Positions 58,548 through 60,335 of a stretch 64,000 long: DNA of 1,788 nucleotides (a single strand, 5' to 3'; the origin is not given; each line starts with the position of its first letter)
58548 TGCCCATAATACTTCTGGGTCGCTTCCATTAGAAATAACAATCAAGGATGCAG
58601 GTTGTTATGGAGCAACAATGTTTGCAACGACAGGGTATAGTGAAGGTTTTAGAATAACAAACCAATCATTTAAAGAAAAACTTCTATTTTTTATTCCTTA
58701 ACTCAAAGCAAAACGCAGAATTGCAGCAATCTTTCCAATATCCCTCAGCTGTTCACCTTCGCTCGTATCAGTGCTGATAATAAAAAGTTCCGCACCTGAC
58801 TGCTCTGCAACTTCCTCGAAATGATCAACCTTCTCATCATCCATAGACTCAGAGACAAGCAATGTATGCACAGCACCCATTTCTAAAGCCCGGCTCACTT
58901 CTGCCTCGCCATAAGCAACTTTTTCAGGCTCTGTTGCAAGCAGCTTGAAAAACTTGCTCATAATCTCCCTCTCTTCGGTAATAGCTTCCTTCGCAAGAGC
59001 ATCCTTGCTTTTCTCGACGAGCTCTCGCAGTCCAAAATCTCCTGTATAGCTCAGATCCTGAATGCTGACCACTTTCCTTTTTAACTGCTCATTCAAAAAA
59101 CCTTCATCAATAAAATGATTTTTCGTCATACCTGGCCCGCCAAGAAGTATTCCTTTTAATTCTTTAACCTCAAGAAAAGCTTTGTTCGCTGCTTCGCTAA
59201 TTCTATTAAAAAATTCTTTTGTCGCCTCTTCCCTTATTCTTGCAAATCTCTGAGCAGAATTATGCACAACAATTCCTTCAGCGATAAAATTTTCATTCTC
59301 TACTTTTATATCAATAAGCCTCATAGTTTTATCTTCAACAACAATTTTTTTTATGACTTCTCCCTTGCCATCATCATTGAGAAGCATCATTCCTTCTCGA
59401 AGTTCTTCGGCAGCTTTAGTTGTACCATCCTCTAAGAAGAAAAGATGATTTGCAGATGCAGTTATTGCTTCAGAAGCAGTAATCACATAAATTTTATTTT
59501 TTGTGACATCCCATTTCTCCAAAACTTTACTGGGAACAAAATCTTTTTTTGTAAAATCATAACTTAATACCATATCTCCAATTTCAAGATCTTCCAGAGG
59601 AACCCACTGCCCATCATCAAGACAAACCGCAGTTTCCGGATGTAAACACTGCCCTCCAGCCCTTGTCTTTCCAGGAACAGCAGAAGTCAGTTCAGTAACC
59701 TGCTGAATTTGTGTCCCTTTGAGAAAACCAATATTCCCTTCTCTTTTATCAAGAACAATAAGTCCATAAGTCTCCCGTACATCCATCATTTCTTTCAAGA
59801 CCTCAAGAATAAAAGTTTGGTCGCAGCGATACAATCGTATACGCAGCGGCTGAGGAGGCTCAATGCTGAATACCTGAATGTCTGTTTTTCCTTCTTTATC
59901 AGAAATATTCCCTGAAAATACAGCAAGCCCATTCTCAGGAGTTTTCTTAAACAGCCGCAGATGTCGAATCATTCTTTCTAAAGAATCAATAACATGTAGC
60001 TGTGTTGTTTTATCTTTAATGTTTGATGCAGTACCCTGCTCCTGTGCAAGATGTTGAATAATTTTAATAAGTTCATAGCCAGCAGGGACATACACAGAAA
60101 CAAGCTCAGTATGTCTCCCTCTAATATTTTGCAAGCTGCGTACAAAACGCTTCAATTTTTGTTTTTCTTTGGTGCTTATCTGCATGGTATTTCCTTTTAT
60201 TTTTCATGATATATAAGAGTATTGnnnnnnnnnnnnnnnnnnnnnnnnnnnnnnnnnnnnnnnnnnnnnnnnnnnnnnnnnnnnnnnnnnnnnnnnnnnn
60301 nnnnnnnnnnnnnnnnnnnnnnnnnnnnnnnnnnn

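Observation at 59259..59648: A mini-intein in release factor aRF1 inserted immediately after the catalytic GGQ motif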

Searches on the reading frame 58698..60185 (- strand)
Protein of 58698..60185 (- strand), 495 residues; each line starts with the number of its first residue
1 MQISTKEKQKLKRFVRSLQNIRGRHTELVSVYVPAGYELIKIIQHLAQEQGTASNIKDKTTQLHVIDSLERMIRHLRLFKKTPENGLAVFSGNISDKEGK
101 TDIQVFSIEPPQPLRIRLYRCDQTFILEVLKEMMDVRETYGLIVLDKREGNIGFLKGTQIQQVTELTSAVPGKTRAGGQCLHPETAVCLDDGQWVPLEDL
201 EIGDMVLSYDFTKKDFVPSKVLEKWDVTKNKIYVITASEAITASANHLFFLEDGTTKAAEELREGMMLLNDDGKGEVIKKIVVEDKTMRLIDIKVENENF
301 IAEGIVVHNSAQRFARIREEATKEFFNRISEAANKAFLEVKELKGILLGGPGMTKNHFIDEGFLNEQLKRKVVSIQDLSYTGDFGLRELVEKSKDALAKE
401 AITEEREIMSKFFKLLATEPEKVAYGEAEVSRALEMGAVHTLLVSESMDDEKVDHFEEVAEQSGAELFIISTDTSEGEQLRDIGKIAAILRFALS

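Call 3: search_protein_families(library=pfam, proteins=[window:58698-60185:-], max_evalue=1)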
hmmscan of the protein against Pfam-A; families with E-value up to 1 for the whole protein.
window:58698-60185:- (495 aa): 10 families
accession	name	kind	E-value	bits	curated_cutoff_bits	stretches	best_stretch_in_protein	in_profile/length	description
PF03464.20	eRF1_2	-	4e-34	118.2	27.1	2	309-398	41-132/133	eRF1 domain 2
PF03465.20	eRF1_3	-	1.4e-22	80.6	25.8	1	403-493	2-105/106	eRF1 domain 3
PF03463.20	eRF1_1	-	5.9e-16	59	23.8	1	16-134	5-123/123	eRF1 domain 1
PF18854.6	baeRF_family10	-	3e-09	37.7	27.1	2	302-374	59-121/143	Bacterial archaeo-eukaryotic release factor family 10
PF14890.11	Intein_splicing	-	1.8e-08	34.8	35.8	1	190-309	74-155/155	Intein splicing domain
PF01079.26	Hint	-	2.3e-07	31.1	29.7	1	177-260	10-97/213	Hint module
PF07591.16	PT-HINT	-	2.6e-07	31.4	27.7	1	195-309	9-136/137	Pretoxin HINT domain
PF18859.6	acVLRF1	-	9.2e-06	26.3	27.1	1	310-366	43-97/130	Actinobacteria/chloroflexi VLRF1 release factor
PF05203.21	Hom_end_hint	-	0.051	14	32.1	0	180-214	1-35/228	Hom_end-associated Hint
PF01248.31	Ribosomal_L7Ae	-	0.056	13.6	22.1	1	417-468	10-62/95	Ribosomal protein L7Ae/L30e/S12e/Gadd45 family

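Call 4: search_protein_families(library=ncbifam, proteins=[window:58698-60185:-], max_evalue=1)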
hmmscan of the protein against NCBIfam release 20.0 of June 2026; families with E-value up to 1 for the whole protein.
window:58698-60185:- (495 aa): 10 families
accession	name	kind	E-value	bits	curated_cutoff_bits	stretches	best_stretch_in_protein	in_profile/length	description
TIGR03676.1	aRF1_eRF1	equivalog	1.4e-120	402.8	234.7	3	7-180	1-174/403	peptide chain release factor aRF-1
TIGR00111.1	pelota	equivalog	5.4e-31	108.2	177.65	1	281-493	139-350/351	mRNA surveillance protein pelota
NF038136.1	rSAM_Rv_intein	exception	6.2e-12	45.1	700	2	175-259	71-158/574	intein-containing Rv2578c family radical SAM protein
NF038162.1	RtcB_rel_intein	exception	4.3e-07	28.3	1150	2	280-337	546-605/961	intein-containing RtcB family protein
NF052289.1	Rv2629_fam_RHF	equivalog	1.6e-05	24.3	320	1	314-453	159-294/357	Rv2629 family ribosome hibernation factor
NF041024.1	acVLRF1_NCBI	exception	4.6e-05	23.2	125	1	309-364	115-171/208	acVLRF1 family peptidyl-tRNA hydrolase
TIGR01443.1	intein_Cterm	domain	9.5e-05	22.5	15.6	1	293-310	5-24/24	intein C-terminal splicing region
TIGR01445.1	intein_Nterm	domain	0.00017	22.5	24.5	1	180-250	1-82/83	intein N-terminal splicing region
NF052663.1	RtcB_rel_intein2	exception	0.016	14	1050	1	173-271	71-173/626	intein-containing RctB family protein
NF005852.0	PRK07773.1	equivalog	0.018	13.3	780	0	180-260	398-483/886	replicative DNA helicase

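Call 9: find_homologous_proteins(query=window:58698-60185:-, max_evalue=1e-10)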
Query window:58698-60185:- (495 aa): 3969 proteins with E <= 1e-10 among 8000 candidates; the best 120 are listed.
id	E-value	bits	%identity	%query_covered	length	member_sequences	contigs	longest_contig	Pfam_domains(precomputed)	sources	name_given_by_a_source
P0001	0.0e+0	1077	100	100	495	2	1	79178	PF07591.16,PF03465.21,PF03464.21,PF18854.7,PF18859.7,PF01079.26,PF14890.12,PF03463.21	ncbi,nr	ncbi:hypothetical protein HZA98_01760 [Candidatus Woesearchaeota archaeon]|nr:hypothetical protein [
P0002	4.8e-272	921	84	100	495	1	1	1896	PF07591.16,PF03465.21,PF03464.21,PF18854.7,PF01079.26,PF14890.12,PF03463.21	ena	-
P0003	4.3e-260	881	79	100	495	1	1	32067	PF07591.16,PF03465.21,PF03464.21,PF18854.7,PF18859.7,PF01079.26,PF14890.12,PF03463.21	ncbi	-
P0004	4.9e-259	878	79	100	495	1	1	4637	PF07591.16,PF03465.21,PF03464.21,PF18854.7,PF14890.12,PF03463.21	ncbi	-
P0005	9.2e-259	877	80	100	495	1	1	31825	PF07591.16,PF03465.21,PF03464.21,PF18854.7,PF14890.12,PF03463.21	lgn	-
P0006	1.3e-258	876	79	100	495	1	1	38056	PF07591.16,PF03465.21,PF03464.21,PF18854.7,PF18859.7,PF01079.26,PF14890.12,PF03463.21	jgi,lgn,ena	-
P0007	2.4e-257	872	78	100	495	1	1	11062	PF03465.21,PF03464.21,PF18854.7,PF14890.12,PF03463.21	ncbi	-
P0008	1.2e-256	870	78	100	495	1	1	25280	PF03465.21,PF03464.21,PF18854.7,PF14890.12,PF03463.21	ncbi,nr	ncbi:hypothetical protein EXS74_00765 [Candidatus Woesearchaeota archaeon]|nr:hypothetical protein [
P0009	1.9e-256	869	79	100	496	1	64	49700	PF07591.16,PF03465.21,PF03464.21,PF18854.7,PF18859.7,PF14890.12,PF03463.21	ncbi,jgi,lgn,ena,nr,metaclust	ncbi:MAG: Peptide chain release factor subunit 1 [archaeon GW2011_AR17]|nr:MAG: Peptide chain releas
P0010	2.2e-256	869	79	100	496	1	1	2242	PF07591.16,PF03465.21,PF03464.21,PF18854.7,PF03463.21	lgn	-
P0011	3.3e-256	868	78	100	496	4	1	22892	PF07591.16,PF03465.21,PF03464.21,PF18854.7,PF14890.12,PF03463.21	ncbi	-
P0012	8.5e-256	867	78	100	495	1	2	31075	PF03465.21,PF03464.21,PF18854.7,PF14890.12,PF03463.21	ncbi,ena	-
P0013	1.4e-255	866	79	100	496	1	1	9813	PF07591.16,PF03465.21,PF03464.21,PF18854.7,PF01079.26,PF14890.12,PF03463.21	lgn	-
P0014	4.4e-255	865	78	100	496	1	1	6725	PF07591.16,PF03465.21,PF03464.21,PF18854.7,PF14890.12,PF03463.21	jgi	jgi:peptide subunit release factor 1 (eRF1)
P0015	6.6e-254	861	78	100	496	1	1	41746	PF07591.16,PF03465.21,PF03464.21,PF18854.7,PF14890.12,PF03463.21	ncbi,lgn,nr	ncbi:MAG: polymorphic toxin-type HINT domain-containing protein [bacterium]|nr:polymorphic toxin-typ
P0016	3.3e-252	855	76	100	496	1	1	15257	PF07591.16,PF03465.21,PF03464.21,PF18854.7,PF14890.12,PF03463.21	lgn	-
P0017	4.8e-250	848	76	100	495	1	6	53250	PF03465.21,PF03464.21,PF18854.7,PF18859.7,PF14890.12,PF03463.21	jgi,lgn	jgi:peptide subunit release factor 1 (eRF1)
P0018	1.2e-247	840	76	100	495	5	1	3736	PF03465.21,PF03464.21,PF18854.7,PF01079.26,PF14890.12,PF03463.21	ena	-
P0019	4.0e-247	838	76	100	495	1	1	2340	PF03465.21,PF03464.21,PF18854.7,PF18859.7,PF14890.12,PF03463.21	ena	-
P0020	5.0e-247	838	76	100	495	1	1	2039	PF07591.16,PF03465.21,PF03464.21,PF18854.7,PF18859.7,PF01079.26,PF14890.12,PF03463.21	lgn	-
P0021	2.1e-246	836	75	100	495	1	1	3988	PF03465.21,PF03464.21,PF18854.7,PF18859.7,PF14890.12,PF03463.21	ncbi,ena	-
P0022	2.6e-246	836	76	100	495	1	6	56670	PF07591.16,PF03465.21,PF03464.21,PF18854.7,PF05203.22,PF18859.7,PF01079.26,PF14890.12,PF03463.21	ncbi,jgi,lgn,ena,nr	ncbi:MAG TPA: hypothetical protein VJJ79_00565 [Candidatus Nanoarchaeia archaeon]|nr:hypothetical pr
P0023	6.9e-246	834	76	100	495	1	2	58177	PF07591.16,PF03465.21,PF03464.21,PF18854.7,PF05203.22,PF18859.7,PF01079.26,PF14890.12,PF03463.21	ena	-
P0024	3.4e-245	832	75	100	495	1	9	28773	PF03465.21,PF03464.21,PF18854.7,PF18859.7,PF14890.12,PF03463.21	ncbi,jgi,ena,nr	ncbi:hypothetical protein J4467_03255 [Candidatus Woesearchaeota archaeon]|nr:hypothetical protein [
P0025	9.9e-244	827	74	99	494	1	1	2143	PF07591.16,PF03465.21,PF03464.21,PF18854.7,PF18859.7,PF14890.12,PF03463.21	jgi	-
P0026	1.4e-243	827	74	100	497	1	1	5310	PF07591.16,PF03465.21,PF03464.21,PF18854.7,PF18859.7,PF01079.26,PF14890.12,PF03463.21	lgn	-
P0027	2.9e-234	796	72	100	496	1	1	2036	PF07591.16,PF03465.21,PF03464.21,PF18854.7,PF18859.7,PF01079.26,PF14890.12,PF03463.21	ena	-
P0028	2.4e-233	793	72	100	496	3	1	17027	PF07591.16,PF03465.21,PF03464.21,PF18854.7,PF18859.7,PF14890.12,PF03463.21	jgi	jgi:peptide subunit release factor 1 (eRF1)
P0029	6.1e-226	769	71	99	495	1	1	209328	PF03465.21,PF03464.21,PF18854.7,PF14890.12,PF03463.21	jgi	jgi:peptide subunit release factor 1 (eRF1)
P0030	2.3e-224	763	71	99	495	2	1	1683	PF07591.16,PF03465.21,PF03464.21,PF18854.7,PF18859.7,PF01079.26,PF14890.12,PF03463.21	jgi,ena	-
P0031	7.4e-224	762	70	100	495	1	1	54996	PF03465.21,PF03464.21,PF18854.7,PF14890.12,PF03463.21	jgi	jgi:peptide subunit release factor 1 (eRF1)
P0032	8.1e-224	762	70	100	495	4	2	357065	PF03465.21,PF03464.21,PF18854.7,PF18859.7,PF01079.26,PF14890.12,PF03463.21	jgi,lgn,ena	-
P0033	3.3e-223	760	69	100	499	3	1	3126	PF07591.16,PF03465.21,PF03464.21,PF18854.7,PF18859.7,PF01079.26,PF14890.12,PF03463.21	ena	-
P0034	9.3e-223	758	70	100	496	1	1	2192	PF07591.16,PF03465.21,PF03464.21,PF18854.7,PF18859.7,PF01079.26,PF14890.12,PF03463.21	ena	-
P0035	5.0e-222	756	68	100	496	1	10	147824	PF07591.16,PF03465.21,PF03464.21,PF18854.7,PF18859.7,PF14890.12,PF03463.21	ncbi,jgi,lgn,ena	-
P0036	1.4e-221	754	68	100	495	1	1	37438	PF03465.21,PF03464.21,PF18854.7,PF18859.7,PF01079.26,PF14890.12,PF03463.21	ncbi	ncbi:MAG: hypothetical protein ABIJ18_00040 [archaeon]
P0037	1.0e-220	751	68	100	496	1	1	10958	PF07591.16,PF03465.21,PF03464.21,PF18854.7,PF18859.7,PF01079.26,PF14890.12,PF03463.21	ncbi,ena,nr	ncbi:MAG: hypothetical protein ISS01_01755 [Nanoarchaeota archaeon]|nr:hypothetical protein [Nanoarc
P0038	1.3e-220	751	68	100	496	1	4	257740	PF07591.16,PF03465.21,PF03464.21,PF18854.7,PF18859.7,PF14890.12,PF03463.21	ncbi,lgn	-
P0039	1.6e-219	747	69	100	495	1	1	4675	PF03465.21,PF03464.21,PF18854.7,PF18859.7,PF01079.26,PF14890.12,PF03463.21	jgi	-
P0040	1.4e-216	738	72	92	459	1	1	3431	PF03465.21,PF03464.21,PF18854.7,PF18859.7,PF01079.26,PF14890.12,PF03463.21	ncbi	-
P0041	1.6e-216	738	67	99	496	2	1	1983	PF07591.16,PF03465.21,PF03464.21,PF18854.7,PF05203.22,PF01079.26,PF14890.12,PF03463.21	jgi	jgi:peptide subunit release factor 1 (eRF1)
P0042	3.2e-215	733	68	100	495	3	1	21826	PF07591.16,PF03465.21,PF03464.21,PF18854.7,PF18859.7,PF14890.12,PF03463.21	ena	-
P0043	1.5e-214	731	66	100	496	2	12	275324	PF07591.16,PF03465.21,PF03464.21,PF18854.7,PF18859.7,PF14890.12,PF03463.21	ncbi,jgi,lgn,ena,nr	ncbi:hypothetical protein HOC80_00405 [archaeon]|jgi:peptide subunit release factor 1 (eRF1)|nr:hypo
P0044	4.6e-214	729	67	99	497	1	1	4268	PF07591.16,PF03465.21,PF03464.21,PF18854.7,PF05203.22,PF01079.26,PF14890.12,PF03463.21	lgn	-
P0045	6.9e-214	729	67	100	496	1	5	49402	PF03465.21,PF03464.21,PF18854.7,PF18859.7,PF14890.12,PF03463.21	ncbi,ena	-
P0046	7.4e-214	729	67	100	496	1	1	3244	PF03465.21,PF03464.21,PF18854.7,PF18859.7,PF14890.12,PF03463.21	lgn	-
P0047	1.7e-210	718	66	99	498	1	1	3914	PF07591.16,PF03465.21,PF03464.21,PF18854.7,PF18859.7,PF01079.26,PF14890.12,PF03463.21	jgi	jgi:peptide subunit release factor 1 (eRF1)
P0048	5.5e-207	706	65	99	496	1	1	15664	PF07591.16,PF03465.21,PF03464.21,PF18854.7,PF14890.12,PF03463.21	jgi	jgi:peptide subunit release factor 1 (eRF1)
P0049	1.5e-204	698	65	100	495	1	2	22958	PF07591.16,PF03465.21,PF03464.21,PF18854.7,PF18859.7,PF14890.12,PF03463.21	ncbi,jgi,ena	-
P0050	4.0e-204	697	65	100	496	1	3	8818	PF07591.16,PF03465.21,PF03464.21,PF18854.7,PF18859.7,PF14890.12,PF03463.21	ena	-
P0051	5.7e-204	696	63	100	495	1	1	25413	PF07591.16,PF03465.21,PF03464.21,PF18854.7,PF18859.7,PF03463.21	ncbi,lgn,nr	ncbi:MAG: hypothetical protein U9Q69_05735 [Nanoarchaeota archaeon]|nr:hypothetical protein [Nanoarc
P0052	1.2e-202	692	62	100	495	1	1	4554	PF07591.16,PF03465.21,PF03464.21,PF18854.7,PF18859.7,PF14890.12,PF03463.21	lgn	-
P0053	2.1e-202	691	62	100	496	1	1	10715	PF07591.16,PF03465.21,PF03464.21,PF18854.7,PF14890.12,PF03463.21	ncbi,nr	ncbi:hypothetical protein D6777_01915 [Candidatus Woesearchaeota archaeon]|nr:MAG: hypothetical prot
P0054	1.6e-201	688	65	100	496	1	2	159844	PF07591.16,PF03465.21,PF03464.21,PF18854.7,PF18859.7,PF14890.12,PF03463.21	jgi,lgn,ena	jgi:peptide subunit release factor 1 (eRF1)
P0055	9.4e-201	686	62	100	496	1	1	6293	PF07591.16,PF03465.21,PF03464.21,PF18854.7,PF14890.12,PF03463.21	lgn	-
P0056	3.8e-200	684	64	100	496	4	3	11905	PF07591.16,PF03465.21,PF03464.21,PF18854.7,PF05203.22,PF14890.12,PF03463.21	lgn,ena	-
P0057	4.2e-200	683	63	96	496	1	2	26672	PF03465.21,PF03464.21,PF18854.7,PF14890.12,PF03463.21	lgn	-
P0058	5.1e-200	683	64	99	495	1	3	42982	PF07591.16,PF03465.21,PF01248.32,PF03464.21,PF18854.7,PF18859.7,PF01079.26,PF14890.12,PF03463.21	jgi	jgi:peptide subunit release factor 1 (eRF1)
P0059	2.4e-199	681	64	100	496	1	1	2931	PF07591.16,PF03465.21,PF03464.21,PF18854.7,PF01079.26,PF14890.12,PF03463.21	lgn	-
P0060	1.9e-198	678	61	100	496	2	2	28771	PF03465.21,PF03464.21,PF18854.7,PF18859.7,PF14890.12,PF03463.21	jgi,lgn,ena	-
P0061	2.9e-198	677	62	100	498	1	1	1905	PF07591.16,PF03465.21,PF03464.21,PF18854.7,PF18859.7,PF01079.26,PF14890.12,PF03463.21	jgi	-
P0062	3.5e-198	677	63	100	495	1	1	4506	PF07591.16,PF03465.21,PF03464.21,PF18854.7,PF05203.22,PF01079.26,PF14890.12,PF03463.21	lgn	-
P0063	5.6e-198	676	62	100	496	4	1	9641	PF03465.21,PF03464.21,PF18854.7,PF14890.12,PF03463.21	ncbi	-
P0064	1.5e-196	672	62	100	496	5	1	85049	PF07591.16,PF03465.21,PF03464.21,PF18854.7,PF05203.22,PF18859.7,PF14890.12,PF03463.21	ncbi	ncbi:MAG: polymorphic toxin-type HINT domain-containing protein [archaeon]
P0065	3.1e-195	667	61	100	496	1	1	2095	PF03465.21,PF03464.21,PF18854.7,PF14890.12,PF03463.21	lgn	-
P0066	3.2e-195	667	62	99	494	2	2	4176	PF07591.16,PF03465.21,PF03464.21,PF18854.7,PF01079.26,PF14890.12,PF03463.21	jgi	-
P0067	6.2e-192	656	64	96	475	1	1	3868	PF07591.16,PF03465.21,PF03464.21,PF18854.7,PF14890.12,PF03463.21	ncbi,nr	ncbi:hypothetical protein HY643_04485, partial [Candidatus Woesearchaeota archaeon]|nr:hypothetical 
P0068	1.0e-184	633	58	100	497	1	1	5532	PF03465.21,PF03464.21,PF18854.7,PF18859.7,PF14890.12,PF03463.21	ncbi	-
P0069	1.9e-184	632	58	99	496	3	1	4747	PF07591.16,PF03465.21,PF03464.21,PF18854.7,PF14890.12,PF03463.21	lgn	-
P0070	7.3e-184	630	60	99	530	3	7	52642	PF03465.21,PF03464.21,PF18854.7,PF14890.12,PF03463.21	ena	-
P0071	2.0e-183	628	60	96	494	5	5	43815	PF03465.21,PF03464.21,PF18854.7,PF18859.7,PF03463.21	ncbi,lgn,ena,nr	ncbi:MAG: hypothetical protein ABIJ20_02680 [Nanoarchaeota archaeon]|nr:hypothetical protein [Nanoar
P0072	3.6e-183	628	67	85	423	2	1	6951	PF07591.16,PF03465.21,PF03464.21,PF18854.7,PF18859.7,PF01079.26,PF14890.12,PF03463.21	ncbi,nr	ncbi:hypothetical protein CL616_02705, partial [archaeon]|nr:hypothetical protein [archaeon]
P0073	6.2e-182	624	58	97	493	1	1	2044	PF07591.16,PF03465.21,PF01248.32,PF03464.21,PF18854.7,PF14890.12,PF03463.21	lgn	-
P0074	6.0e-181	620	68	85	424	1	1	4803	PF07591.16,PF03465.21,PF03464.21,PF18854.7,PF18859.7,PF14890.12,PF03463.21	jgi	-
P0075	2.1e-180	618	58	99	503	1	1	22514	PF03465.21,PF03464.21,PF18854.7,PF18859.7,PF14890.12,PF03463.21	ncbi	ncbi:MAG: hypothetical protein ABIB71_02745 [Candidatus Woesearchaeota archaeon]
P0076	3.6e-180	618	57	97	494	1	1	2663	PF03465.21,PF03464.21,PF01079.26,PF14890.12,PF03463.21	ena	-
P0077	6.1e-180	617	57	100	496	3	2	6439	PF03465.21,PF03464.21,PF18854.7,PF01079.26,PF14890.12,PF03463.21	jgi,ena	-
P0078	1.2e-179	616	58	97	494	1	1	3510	PF03465.21,PF03464.21,PF01079.26,PF14890.12,PF03463.21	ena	-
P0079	4.3e-179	614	58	99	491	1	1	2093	PF03465.21,PF03464.21,PF18854.7,PF18859.7,PF01079.26,PF14890.12,PF03463.21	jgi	-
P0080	6.7e-178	610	59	98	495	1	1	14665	PF03465.21,PF03464.21,PF18854.7,PF01079.26,PF14890.12,PF03463.21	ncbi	-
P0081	1.1e-177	609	57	99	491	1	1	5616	PF03465.21,PF03464.21,PF18854.7,PF18859.7,PF01079.26,PF14890.12,PF03463.21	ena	-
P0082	1.3e-177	609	58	99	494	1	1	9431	PF07591.16,PF03465.21,PF03464.21,PF18854.7,PF01079.26,PF14890.12,PF03463.21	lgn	-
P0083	7.2e-177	607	57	99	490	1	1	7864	PF03465.21,PF03464.21,PF18854.7,PF18859.7,PF01079.26,PF14890.12,PF03463.21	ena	-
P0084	1.4e-176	606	55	99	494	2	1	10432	PF03465.21,PF03464.21,PF14890.12,PF03463.21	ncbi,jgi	-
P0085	2.6e-176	605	57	99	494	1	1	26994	PF07591.16,PF03465.21,PF03464.21,PF18854.7,PF01079.26,PF14890.12,PF03463.21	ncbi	-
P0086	1.6e-175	602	58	98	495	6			PF03465.21,PF03464.21,PF18854.7,PF14890.12,PF03463.21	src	-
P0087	4.8e-175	601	57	99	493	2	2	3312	PF03465.21,PF03464.21,PF18854.7,PF18859.7,PF14890.12,PF03463.21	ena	-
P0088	2.3e-174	599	59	99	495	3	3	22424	PF03465.21,PF03464.21,PF18854.7,PF01079.26,PF14890.12,PF03463.21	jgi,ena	-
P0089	8.1e-174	597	62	88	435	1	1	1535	PF07591.16,PF03464.21,PF18854.7,PF18859.7,PF14890.12,PF03463.21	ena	-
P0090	8.4e-174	597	57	100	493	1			PF07591.16,PF03465.21,PF03464.21,PF18854.7,PF14890.12,PF03463.21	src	-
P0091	3.6e-173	595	56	99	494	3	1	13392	PF03465.21,PF03464.21,PF18854.7,PF14890.12,PF03463.21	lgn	-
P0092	5.0e-173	594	58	99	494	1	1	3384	PF03465.21,PF03464.21,PF18854.7,PF01079.26,PF03463.21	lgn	-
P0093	1.2e-172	593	57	99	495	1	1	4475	PF07591.16,PF03465.21,PF03464.21,PF18854.7,PF18859.7,PF01079.26,PF14890.12,PF03463.21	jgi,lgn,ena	-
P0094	4.1e-172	591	57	98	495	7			PF03465.21,PF03464.21,PF01079.26,PF14890.12,PF03463.21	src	-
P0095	5.4e-172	591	54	99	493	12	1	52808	PF03465.21,PF03464.21,PF18854.7,PF18859.7,PF14890.12,PF03463.21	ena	-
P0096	3.4e-171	588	58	100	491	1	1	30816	PF07591.16,PF03465.21,PF03464.21,PF18854.7,PF14890.12,PF03463.21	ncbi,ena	-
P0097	7.5e-171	587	57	99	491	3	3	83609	PF03465.21,PF03464.21,PF18854.7,PF18859.7,PF14890.12,PF03463.21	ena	-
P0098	1.6e-170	586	59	51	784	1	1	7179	PF03465.21,PF03464.21,PF18854.7,PF14528.12,PF18859.7,PF14890.12,PF03463.21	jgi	-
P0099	2.4e-170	585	56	99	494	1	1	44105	PF03465.21,PF03464.21,PF18854.7,PF14890.12,PF03463.21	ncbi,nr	ncbi:hypothetical protein HY500_02010 [Candidatus Woesearchaeota archaeon]|nr:hypothetical protein [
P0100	5.5e-170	584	56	99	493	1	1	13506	PF07591.16,PF03465.21,PF03464.21,PF18854.7,PF14890.12,PF03463.21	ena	-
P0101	5.9e-170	584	53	99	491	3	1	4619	PF07591.16,PF03465.21,PF03464.21,PF18854.7,PF01079.26,PF14890.12,PF03463.21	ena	-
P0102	1.5e-169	583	56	99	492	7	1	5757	PF03465.21,PF03464.21,PF18854.7,PF18859.7,PF14890.12,PF03463.21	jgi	-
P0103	2.8e-169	582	55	99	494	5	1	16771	PF03465.21,PF03464.21,PF14890.12,PF03463.21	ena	-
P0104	4.8e-168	578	54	99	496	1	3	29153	PF03465.21,PF03464.21,PF18854.7,PF18859.7,PF14890.12,PF03463.21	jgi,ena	-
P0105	1.5e-167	576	56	99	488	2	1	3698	PF03465.21,PF03464.21,PF18854.7,PF14890.12,PF03463.21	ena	-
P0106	2.7e-167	575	54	100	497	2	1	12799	PF03465.21,PF03464.21,PF14890.12,PF03463.21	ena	-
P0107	2.8e-167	575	55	100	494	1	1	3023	PF03465.21,PF03464.21,PF18854.7,PF18859.7,PF01079.26,PF14890.12,PF03463.21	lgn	-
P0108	4.4e-167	575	56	99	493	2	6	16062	PF03465.21,PF03464.21,PF18854.7,PF18859.7,PF14890.12,PF03463.21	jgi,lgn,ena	-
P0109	4.5e-167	575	55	100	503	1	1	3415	PF03465.21,PF03464.21,PF18854.7,PF14890.12,PF03463.21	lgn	-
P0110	6.4e-167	574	56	100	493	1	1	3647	PF03465.21,PF03464.21,PF18854.7,PF14890.12,PF03463.21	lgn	-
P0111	8.3e-167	574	53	99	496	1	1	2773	PF03465.21,PF03464.21,PF18854.7,PF18859.7,PF14890.12,PF03463.21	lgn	-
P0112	1.3e-166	573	54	99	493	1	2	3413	PF03465.21,PF03464.21,PF18854.7,PF14890.12,PF03463.21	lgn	-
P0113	3.0e-166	572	53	99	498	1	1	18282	PF03465.21,PF01248.32,PF03464.21,PF03463.21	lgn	-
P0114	9.8e-166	570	58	54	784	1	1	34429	PF03465.21,PF03464.21,PF18854.7,PF14528.12,PF14890.12,PF03463.21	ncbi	-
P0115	1.1e-165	570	57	54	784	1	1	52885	PF03465.21,PF03464.21,PF18854.7,PF14528.12,PF18859.7,PF14890.12,PF03463.21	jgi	-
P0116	1.3e-165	570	56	54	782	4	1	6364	PF03465.21,PF03464.21,PF18854.7,PF14528.12,PF14890.12,PF03463.21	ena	-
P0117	4.1e-165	568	50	60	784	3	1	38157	PF03465.21,PF03464.21,PF18854.7,PF14528.12,PF14890.12,PF03463.21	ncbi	-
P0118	4.3e-165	568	54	99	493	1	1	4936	PF07591.16,PF03465.21,PF03464.21,PF18854.7,PF14890.12,PF03463.21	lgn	-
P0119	8.5e-165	567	55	100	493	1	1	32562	PF03465.21,PF03464.21,PF18854.7,PF14890.12,PF03463.21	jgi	-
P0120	1.3e-164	566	54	100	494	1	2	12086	PF03465.21,PF03464.21,PF18854.7,PF18859.7,PF14890.12,PF03463.21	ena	-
